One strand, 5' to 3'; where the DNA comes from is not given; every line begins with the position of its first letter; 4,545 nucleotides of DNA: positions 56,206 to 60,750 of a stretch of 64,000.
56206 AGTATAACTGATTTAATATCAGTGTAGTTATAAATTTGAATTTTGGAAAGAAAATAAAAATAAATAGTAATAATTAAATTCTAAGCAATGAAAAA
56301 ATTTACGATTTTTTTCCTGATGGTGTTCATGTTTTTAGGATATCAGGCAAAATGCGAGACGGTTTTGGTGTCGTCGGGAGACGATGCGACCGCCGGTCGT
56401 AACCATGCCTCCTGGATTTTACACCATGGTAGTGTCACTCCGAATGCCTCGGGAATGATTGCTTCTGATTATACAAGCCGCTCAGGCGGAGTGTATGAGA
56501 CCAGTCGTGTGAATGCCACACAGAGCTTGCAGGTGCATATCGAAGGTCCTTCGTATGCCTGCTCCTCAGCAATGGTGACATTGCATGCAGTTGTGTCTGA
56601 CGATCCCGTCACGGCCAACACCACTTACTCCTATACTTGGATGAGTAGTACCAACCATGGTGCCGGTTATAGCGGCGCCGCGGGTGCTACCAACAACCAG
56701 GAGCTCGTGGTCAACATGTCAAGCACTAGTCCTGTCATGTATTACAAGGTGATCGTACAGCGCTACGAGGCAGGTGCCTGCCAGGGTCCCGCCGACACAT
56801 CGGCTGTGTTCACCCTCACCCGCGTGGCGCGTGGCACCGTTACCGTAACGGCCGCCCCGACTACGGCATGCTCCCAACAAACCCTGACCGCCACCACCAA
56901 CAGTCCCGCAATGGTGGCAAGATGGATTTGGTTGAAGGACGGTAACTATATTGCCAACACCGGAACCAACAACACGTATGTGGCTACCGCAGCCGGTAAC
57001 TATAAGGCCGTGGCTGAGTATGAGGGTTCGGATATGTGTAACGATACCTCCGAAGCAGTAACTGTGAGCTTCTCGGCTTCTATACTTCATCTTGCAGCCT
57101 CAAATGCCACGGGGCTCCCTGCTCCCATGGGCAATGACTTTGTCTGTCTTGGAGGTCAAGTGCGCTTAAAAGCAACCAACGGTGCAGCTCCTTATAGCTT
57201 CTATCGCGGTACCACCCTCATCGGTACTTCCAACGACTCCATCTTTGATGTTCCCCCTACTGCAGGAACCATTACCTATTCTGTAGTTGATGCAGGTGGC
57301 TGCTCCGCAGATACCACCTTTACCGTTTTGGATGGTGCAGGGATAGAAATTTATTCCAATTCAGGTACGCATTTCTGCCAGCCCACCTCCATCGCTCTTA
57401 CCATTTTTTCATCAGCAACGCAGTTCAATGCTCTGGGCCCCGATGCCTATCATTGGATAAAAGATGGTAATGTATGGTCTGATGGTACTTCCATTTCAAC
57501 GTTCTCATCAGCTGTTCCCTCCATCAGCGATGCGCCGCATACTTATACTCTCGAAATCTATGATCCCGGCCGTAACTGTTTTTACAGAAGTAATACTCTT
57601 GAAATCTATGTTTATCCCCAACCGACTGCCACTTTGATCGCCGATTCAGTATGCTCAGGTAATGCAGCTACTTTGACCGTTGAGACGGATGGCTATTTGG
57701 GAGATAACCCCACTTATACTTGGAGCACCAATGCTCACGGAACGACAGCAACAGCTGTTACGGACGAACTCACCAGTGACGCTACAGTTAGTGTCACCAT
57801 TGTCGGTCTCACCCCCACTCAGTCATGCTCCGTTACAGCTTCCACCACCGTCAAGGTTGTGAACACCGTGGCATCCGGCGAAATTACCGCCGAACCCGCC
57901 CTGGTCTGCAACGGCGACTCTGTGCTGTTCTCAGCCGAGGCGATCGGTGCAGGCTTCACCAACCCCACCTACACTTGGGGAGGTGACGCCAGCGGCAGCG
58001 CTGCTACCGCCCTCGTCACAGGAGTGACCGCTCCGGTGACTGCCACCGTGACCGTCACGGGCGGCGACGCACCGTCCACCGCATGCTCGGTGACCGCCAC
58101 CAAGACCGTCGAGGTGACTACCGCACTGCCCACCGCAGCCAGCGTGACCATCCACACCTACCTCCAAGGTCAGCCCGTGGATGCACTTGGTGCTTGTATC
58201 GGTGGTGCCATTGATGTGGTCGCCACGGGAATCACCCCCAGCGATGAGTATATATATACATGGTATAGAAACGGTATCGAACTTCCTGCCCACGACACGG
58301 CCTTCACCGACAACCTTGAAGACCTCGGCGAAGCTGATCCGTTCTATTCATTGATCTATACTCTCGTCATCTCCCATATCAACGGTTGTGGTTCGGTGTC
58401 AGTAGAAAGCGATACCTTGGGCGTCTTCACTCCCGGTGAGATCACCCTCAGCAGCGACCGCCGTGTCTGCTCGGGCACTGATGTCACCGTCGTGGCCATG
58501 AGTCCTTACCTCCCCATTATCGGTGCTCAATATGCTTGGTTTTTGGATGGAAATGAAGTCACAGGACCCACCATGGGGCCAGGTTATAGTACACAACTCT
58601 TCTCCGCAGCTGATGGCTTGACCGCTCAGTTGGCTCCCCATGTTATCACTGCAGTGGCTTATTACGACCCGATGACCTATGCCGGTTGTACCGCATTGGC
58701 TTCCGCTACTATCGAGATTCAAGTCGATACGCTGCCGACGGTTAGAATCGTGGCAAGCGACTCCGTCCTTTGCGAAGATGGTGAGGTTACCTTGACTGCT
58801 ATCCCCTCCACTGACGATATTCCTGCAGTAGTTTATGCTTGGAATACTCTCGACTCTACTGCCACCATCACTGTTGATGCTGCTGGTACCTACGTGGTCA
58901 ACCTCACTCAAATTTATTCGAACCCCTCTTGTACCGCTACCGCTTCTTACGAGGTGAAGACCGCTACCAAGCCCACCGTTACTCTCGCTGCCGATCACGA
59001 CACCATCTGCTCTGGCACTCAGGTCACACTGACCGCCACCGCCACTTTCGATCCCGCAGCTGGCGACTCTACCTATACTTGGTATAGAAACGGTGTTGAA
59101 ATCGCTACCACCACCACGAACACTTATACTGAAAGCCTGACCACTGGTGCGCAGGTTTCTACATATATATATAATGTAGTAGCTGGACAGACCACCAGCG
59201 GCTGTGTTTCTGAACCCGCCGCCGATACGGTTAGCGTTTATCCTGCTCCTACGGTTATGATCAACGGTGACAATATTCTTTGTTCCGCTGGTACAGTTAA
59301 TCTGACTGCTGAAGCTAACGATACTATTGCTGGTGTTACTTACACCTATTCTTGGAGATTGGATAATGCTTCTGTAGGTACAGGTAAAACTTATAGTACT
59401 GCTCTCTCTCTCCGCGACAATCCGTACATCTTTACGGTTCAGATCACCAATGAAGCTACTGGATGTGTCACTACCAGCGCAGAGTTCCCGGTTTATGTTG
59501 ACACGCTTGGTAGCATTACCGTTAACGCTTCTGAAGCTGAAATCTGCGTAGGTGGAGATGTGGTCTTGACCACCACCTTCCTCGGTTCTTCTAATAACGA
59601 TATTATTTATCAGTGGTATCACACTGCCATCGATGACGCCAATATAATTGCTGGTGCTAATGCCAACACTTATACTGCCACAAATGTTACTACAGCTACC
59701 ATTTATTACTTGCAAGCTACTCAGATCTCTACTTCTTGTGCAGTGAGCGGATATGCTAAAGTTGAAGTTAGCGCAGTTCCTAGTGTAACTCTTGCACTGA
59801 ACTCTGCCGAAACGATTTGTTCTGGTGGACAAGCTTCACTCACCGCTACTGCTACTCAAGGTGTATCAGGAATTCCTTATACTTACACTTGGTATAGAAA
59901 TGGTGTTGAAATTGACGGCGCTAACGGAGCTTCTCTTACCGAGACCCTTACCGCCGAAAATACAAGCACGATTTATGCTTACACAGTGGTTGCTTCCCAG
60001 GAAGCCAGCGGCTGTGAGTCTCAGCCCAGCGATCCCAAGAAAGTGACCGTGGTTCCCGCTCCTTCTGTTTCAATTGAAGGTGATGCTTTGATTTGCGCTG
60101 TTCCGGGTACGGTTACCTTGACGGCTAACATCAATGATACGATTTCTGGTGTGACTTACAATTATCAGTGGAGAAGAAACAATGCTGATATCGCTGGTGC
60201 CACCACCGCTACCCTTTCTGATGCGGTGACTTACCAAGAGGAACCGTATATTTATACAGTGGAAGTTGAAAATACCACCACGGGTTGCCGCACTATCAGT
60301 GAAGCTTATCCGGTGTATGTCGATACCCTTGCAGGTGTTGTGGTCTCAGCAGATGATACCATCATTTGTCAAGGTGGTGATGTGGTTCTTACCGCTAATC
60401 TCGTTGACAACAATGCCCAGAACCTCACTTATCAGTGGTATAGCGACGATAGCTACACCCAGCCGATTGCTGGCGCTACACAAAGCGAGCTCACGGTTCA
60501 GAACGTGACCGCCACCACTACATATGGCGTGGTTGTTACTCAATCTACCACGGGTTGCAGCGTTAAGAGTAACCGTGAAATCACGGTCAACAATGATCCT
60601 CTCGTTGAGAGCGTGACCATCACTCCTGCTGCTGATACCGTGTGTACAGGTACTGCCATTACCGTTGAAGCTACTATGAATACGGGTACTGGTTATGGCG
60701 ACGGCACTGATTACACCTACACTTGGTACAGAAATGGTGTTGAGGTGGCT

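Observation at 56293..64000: Giant repetitive surface-protein gene that is invisible in the supplied ORF track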

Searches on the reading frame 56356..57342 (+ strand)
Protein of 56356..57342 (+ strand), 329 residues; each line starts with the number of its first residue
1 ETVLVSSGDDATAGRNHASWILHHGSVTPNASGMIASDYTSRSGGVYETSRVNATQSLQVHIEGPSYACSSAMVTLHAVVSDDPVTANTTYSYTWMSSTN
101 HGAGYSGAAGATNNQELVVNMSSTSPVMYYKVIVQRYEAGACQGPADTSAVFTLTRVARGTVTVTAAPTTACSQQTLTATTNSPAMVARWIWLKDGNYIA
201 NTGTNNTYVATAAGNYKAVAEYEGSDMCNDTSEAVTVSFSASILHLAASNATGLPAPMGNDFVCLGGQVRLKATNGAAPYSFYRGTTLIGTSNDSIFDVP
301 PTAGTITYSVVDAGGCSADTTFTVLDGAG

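Call 76: predict_structure(alignment_id=A4)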
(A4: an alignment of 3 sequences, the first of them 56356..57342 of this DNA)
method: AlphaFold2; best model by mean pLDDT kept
length: 329 residues; sequences in the alignment: 3
mean_pLDDT: 52.0   pTM: 0.38
mean pLDDT of the five models: 52.0, 50.1, 49.8, 48.1, 45.5
residues with pLDDT >= 90: 12; 70-90: 66; 50-70: 76; < 50: 175
segments of 3 or more residues with pLDDT < 50: 1-158, 251-259
pLDDT, mean of each block of 10 residues (from residue 1): 22 27 27 26 31 39 37 38 38 39 32 42 45 38 28 45 68 70 67 55 62 69 55 64 56 47 63 81 92 88 84 78 64
secondary structure, 60 per line:
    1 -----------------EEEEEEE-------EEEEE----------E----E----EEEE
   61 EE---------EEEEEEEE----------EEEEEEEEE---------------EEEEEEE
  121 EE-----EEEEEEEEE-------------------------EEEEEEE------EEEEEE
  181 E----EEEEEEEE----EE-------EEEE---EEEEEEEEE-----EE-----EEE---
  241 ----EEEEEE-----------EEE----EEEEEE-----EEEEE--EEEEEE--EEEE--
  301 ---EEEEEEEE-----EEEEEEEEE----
elements in order: E18-24 E32-36 E57-62 E72-79 E90-98 E114-122 E128-136 E162-168 E175-181 E186-193 E207-210 E214-222 E235-237 E245-250 E262-264 E269-274 E280-284 E287-292 E295-298 E304-311 E317-325

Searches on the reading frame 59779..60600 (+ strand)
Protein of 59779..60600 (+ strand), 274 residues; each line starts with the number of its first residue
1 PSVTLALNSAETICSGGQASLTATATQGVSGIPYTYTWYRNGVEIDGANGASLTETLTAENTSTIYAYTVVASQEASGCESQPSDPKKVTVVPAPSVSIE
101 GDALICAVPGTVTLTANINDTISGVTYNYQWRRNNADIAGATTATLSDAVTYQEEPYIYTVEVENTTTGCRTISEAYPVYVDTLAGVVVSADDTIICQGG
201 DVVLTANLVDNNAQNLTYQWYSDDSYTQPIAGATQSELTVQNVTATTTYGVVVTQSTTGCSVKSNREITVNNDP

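Call 43: predict_structure(alignment_id=A2)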
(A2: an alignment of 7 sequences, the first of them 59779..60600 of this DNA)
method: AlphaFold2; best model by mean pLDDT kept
length: 274 residues; sequences in the alignment: 7
mean_pLDDT: 91.1   pTM: 0.67
mean pLDDT of the five models: 91.1, 90.4, 89.9, 89.5, 89.2
residues with pLDDT >= 90: 195; 70-90: 74; 50-70: 5; < 50: 0
segments of 3 or more residues with pLDDT < 50: none
pLDDT, mean of each block of 10 residues (from residue 1): 92 93 86 92 95 94 93 90 95 92 86 93 84 95 95 91 91 95 83 91 91 84 95 95 94 89 94 74
secondary structure, 60 per line:
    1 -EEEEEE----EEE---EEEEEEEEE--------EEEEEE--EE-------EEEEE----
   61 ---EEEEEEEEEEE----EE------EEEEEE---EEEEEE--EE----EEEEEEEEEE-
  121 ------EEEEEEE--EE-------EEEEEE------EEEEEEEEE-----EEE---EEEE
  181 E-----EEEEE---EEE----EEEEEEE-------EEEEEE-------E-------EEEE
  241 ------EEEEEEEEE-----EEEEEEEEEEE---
elements in order: E2-7 E12-14 E18-26 E35-40 E52-56 E64-74 E87-92 E96-101 E110-119 E127-133 E145-150 E157-165 E171-173 E177-181 E187-191 E195-197 E202-208 E216-221 E237-240 E247-255 E261-271

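Call 47: fold_search(model_id=the predicted structure, library=pdb)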
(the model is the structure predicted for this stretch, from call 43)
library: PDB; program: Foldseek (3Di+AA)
matches with E <= 10: 1983; with E <= 0.001: 572
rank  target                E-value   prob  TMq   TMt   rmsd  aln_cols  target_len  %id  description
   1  9g8b_A                1.8e-13  1.00  0.59  0.49   5.5       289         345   23  CryoEM structure of the fragment-2 (2892-3236) in the grappling hook protein A (GhpA) in the bacterium Aureispira sp.  (released 2024-10-16)
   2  9flu_A                3.2e-13  1.00  0.62  0.53   5.0       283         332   24  CryoEM structure of the fragment-1 (3402-3733) in the grappling hook protein A (GhpA) in the bacterium Aureispira sp.  (released 2024-10-16)
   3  9flw_A                3.5e-13  1.00  0.66  0.39   4.6       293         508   24  CryoEM structure of the fragment-6 (3571-4078) in the grappling hook protein A (GhpA) in the bacterium Aureispira sp.  (released 2024-10-16)
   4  9fls_A                8.2e-13  1.00  0.65  0.55   4.7       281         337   23  CryoEM structure of the fragment-3 (2061-2397) in the grappling hook protein A (GhpA) in the bacterium Aureispira sp.  (released 2024-10-16)
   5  9flx_A                1.1e-12  1.00  0.64  0.53   4.9       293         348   22  CryoEM structure of the fragment-4 (4074-4421) in the grappling hook protein A (GhpA) in the bacterium Aureispira sp.  (released 2024-10-16)
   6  9flp_A                2.0e-12  1.00  0.66  0.23   4.6       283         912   24  CryoEM structure of the neck (1403-2314) in the grappling hook protein A (GhpA) in the bacterium Aureispira sp. CCB-QB (released 2024-10-16)
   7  9fly_A                9.4e-12  1.00  0.47  0.17  20.9       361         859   20  CryoEM structure of the base (4151-5009) in the grappling hook protein A (GhpA) in the bacterium Aureispira sp. CCB-QB (released 2024-10-16)
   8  9rcs_A                3.6e-11  1.00  0.34  0.32  10.2       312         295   17  Cardioderma bat coronavirus KY43 receptor binding domain in complex with human CEACAM6 (released 2026-04-08)
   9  3rjd_A                8.8e-11  1.00  0.35  0.37  19.7       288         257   15  Crystal structure of Fc RI and its implication to high affinity immunoglobulin G binding (released 2011-09-21)
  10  4w4o_C                1.1e-10  1.00  0.37  0.39  20.3       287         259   16  High-resolution crystal structure of Fc bound to its human receptor Fc-gamma-RI (released 2015-04-29)
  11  3shs                  3.9e-10  1.00  0.43  0.40  10.3       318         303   17  Three N-terminal domains of the bacteriophage RB49 Highly Immunogenic Outer Capsid protein (Hoc) (released 2011-06-29)
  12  8din_C                5.0e-10  1.00  0.36  0.38  20.0       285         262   15  The complex structure between human IgG1 Fc and its high affinity receptor FcgRI H174R variant (released 2023-05-10)
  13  9loc_A                1.5e-09  1.00  0.35  0.36  23.0       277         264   15  Cryo-EM structure of human FcRL5 bound to IgG-Fc (released 2025-11-26)
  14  5xwu_C                2.2e-09  1.00  0.31  0.29  12.5       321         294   15  Crystal structure of PTPdelta Ig1-Ig3 in complex with SALM2 LRR-Ig (released 2018-06-06)
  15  5vkm_A                3.0e-09  1.00  0.34  0.32  12.4       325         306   12  Crystal structure of human CD22 Ig domains 1-3 in complex with alpha 2-6 sialyllactose (released 2017-10-04)
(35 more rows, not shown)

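Call 59: search_solved_structures(query=A2, max_evalue=0.01)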
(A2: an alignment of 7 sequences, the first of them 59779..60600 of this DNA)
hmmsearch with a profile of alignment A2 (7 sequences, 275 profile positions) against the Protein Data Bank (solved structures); distinct sequences matched with E-value up to 0.01: 7.
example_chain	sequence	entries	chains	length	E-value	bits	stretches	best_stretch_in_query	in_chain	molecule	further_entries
9flp_A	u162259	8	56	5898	1.6e-94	319.5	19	8-237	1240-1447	The grappling hook protein A in the bacterium Aureispira sp. CCB-QB1 | The grappling hook protein A (GhpA) in the bacterium Aureispira sp. CCB-QB1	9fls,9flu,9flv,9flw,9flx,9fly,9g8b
9ncf_S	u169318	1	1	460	5.5e-21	78.3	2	4-206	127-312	Immunoglobulin-like domain protein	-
5lxk_A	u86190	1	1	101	0.00013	24.6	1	9-96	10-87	Decoration protein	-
5vf3_Z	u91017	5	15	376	0.00019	24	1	14-180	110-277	Highly immunogenic outer capsid protein | Hoc, highly immunogenic outer capsid protein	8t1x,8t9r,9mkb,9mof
3shs_A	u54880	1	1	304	0.00034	23.2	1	98-273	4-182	Hoc head outer capsid protein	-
8zvi_a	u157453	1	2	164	0.00052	22.6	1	10-95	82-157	Decoration protein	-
5jdd_A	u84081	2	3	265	0.00077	22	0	24-79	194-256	Titin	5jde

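Call 77: search_solved_structures(query=A2, max_evalue=1e-50, show_alignments=1)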
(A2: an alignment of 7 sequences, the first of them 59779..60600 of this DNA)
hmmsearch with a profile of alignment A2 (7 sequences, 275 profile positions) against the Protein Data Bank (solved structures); distinct sequences matched with E-value up to 1e-50: 1.
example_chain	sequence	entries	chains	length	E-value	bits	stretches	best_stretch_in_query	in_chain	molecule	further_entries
9flp_A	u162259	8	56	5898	1.6e-94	319.5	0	8-237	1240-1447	The grappling hook protein A in the bacterium Aureispira sp. CCB-QB1 | The grappling hook protein A (GhpA) in the bacterium Aureispira sp. CCB-QB1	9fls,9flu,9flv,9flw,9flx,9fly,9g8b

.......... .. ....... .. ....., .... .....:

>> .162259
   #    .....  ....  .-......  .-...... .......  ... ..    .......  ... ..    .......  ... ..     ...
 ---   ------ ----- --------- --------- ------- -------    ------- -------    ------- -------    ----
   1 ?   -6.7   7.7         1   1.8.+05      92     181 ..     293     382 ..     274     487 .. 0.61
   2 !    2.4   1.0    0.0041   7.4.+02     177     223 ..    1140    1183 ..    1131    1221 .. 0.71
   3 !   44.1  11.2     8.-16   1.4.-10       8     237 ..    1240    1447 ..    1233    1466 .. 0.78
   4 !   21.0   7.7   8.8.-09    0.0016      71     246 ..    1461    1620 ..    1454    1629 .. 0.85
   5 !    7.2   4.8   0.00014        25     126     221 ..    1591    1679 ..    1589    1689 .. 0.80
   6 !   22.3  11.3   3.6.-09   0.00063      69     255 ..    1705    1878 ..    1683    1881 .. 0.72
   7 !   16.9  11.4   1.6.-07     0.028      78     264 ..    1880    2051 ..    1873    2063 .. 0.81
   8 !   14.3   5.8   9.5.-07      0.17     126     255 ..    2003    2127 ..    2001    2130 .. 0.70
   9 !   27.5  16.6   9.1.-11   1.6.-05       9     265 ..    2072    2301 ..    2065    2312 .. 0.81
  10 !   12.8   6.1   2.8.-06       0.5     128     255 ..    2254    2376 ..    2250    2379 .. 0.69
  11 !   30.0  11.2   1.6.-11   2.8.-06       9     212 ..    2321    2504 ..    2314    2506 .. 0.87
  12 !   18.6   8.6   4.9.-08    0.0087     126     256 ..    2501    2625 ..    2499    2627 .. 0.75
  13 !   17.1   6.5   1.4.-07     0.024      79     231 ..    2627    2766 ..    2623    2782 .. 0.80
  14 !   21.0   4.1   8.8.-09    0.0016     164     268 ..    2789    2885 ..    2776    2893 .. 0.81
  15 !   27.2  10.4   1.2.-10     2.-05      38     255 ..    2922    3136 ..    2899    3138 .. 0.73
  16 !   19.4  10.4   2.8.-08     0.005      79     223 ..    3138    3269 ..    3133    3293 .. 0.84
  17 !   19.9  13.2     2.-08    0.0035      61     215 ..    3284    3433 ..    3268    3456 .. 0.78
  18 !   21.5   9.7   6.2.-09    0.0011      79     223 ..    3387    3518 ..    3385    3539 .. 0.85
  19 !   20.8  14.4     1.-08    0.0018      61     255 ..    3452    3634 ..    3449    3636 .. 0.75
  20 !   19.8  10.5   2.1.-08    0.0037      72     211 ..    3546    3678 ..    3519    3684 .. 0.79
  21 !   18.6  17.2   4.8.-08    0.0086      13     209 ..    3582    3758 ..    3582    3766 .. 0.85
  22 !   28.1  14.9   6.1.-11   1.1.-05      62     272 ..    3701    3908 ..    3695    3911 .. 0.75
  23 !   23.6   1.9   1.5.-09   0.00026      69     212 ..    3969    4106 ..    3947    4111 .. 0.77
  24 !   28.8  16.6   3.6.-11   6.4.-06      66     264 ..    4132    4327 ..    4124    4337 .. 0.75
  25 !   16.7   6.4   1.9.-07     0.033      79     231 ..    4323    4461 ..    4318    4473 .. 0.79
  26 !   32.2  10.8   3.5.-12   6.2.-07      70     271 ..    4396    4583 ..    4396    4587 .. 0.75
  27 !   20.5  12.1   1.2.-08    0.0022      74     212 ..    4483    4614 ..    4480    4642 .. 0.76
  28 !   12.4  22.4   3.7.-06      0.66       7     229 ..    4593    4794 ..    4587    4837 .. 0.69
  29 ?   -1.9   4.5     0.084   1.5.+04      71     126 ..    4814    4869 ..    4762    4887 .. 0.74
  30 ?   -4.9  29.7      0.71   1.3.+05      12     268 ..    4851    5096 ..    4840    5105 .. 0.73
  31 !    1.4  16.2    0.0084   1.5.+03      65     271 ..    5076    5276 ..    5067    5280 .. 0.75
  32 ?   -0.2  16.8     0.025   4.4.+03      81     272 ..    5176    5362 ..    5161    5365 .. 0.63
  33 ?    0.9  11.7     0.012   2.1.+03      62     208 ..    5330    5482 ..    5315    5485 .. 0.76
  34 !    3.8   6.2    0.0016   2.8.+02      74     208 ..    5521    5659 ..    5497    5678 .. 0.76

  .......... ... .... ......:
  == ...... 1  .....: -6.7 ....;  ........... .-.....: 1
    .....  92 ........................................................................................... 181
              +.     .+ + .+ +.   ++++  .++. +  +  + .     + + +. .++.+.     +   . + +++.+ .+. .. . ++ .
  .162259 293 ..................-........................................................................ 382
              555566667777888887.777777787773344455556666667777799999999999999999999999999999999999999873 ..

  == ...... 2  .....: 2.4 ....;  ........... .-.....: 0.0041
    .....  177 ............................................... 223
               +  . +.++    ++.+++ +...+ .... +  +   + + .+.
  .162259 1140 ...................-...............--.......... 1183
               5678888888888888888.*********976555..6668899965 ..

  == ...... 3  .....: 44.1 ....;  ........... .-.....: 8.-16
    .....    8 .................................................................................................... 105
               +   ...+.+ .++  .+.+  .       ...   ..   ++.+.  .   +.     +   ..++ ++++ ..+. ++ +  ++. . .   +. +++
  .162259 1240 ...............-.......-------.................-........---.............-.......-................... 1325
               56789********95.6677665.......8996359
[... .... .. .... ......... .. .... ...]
